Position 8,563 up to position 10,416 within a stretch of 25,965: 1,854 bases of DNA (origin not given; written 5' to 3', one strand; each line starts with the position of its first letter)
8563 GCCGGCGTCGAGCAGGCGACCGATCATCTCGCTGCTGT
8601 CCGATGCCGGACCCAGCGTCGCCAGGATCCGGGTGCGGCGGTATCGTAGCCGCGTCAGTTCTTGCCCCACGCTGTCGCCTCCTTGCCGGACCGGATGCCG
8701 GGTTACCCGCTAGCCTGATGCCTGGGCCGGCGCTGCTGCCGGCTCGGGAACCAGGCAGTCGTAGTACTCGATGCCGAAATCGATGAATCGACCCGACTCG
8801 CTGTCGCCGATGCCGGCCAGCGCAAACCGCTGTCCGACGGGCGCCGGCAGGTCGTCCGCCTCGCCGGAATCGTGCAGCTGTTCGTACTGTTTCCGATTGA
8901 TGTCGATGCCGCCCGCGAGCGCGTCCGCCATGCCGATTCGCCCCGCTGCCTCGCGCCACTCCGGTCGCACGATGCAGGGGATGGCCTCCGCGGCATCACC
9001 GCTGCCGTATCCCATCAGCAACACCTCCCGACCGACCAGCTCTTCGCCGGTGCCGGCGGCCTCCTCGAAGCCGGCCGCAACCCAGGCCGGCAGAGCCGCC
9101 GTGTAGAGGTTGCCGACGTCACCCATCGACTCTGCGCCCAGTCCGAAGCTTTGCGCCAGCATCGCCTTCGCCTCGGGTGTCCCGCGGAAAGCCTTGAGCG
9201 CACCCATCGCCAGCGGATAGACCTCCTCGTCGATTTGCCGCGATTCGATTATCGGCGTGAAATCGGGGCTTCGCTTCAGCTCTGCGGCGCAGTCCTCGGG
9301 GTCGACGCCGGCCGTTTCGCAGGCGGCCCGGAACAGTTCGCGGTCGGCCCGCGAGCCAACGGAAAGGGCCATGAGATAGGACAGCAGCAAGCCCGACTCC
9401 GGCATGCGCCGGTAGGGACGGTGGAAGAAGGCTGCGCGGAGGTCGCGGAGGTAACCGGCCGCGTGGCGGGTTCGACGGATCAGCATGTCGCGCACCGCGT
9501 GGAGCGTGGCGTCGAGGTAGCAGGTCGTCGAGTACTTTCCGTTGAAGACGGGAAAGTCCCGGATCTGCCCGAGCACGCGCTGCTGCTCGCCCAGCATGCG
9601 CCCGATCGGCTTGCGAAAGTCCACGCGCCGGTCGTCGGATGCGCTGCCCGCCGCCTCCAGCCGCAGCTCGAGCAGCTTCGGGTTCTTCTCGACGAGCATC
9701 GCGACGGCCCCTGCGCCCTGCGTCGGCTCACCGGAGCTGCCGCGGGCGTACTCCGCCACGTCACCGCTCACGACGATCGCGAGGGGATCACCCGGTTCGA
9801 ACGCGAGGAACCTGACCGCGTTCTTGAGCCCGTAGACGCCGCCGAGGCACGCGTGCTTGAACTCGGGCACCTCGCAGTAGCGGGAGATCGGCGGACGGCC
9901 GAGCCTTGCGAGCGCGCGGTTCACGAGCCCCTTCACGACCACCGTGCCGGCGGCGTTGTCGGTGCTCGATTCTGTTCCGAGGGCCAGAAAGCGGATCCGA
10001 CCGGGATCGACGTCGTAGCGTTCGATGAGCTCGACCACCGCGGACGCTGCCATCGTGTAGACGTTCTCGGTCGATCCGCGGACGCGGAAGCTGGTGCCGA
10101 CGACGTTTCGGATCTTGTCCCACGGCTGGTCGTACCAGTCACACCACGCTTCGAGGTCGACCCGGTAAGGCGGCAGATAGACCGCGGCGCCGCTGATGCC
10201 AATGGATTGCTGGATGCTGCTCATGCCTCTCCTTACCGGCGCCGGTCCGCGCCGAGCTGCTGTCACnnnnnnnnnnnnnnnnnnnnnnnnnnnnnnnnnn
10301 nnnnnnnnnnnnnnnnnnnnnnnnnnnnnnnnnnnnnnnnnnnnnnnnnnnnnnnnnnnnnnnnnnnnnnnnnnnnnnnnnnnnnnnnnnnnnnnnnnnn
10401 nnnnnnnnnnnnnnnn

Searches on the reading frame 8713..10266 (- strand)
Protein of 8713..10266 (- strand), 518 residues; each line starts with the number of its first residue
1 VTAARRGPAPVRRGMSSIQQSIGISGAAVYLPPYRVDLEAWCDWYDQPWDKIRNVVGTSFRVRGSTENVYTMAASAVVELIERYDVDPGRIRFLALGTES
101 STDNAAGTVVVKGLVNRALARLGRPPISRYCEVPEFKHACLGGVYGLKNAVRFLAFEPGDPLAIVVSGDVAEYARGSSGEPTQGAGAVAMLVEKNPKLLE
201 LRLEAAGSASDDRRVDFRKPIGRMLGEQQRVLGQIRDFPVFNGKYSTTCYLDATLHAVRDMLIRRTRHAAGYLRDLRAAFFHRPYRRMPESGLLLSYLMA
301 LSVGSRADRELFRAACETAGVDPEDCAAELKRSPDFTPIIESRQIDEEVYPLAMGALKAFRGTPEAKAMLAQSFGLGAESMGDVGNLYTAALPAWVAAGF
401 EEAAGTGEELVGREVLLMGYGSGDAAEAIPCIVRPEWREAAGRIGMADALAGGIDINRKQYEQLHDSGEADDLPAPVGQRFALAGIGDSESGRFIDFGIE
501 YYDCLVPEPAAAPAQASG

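Call 66: search_protein_families(library=pfam, proteins=[window:8713-10266:-], max_evalue=0.00001)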
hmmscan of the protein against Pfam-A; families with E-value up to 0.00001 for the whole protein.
window:8713-10266:- (518 aa): 2 families
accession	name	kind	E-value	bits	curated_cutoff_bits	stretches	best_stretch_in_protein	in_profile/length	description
PF01154.23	HMG_CoA_synt_N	-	1.9e-12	47.9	25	1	20-193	3-170/174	Hydroxymethylglutaryl-coenzyme A synthase N terminal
PF08540.16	HMG_CoA_synt_C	-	7.5e-08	32.8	25.1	0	383-438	153-206/280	Hydroxymethylglutaryl-coenzyme A synthase C terminal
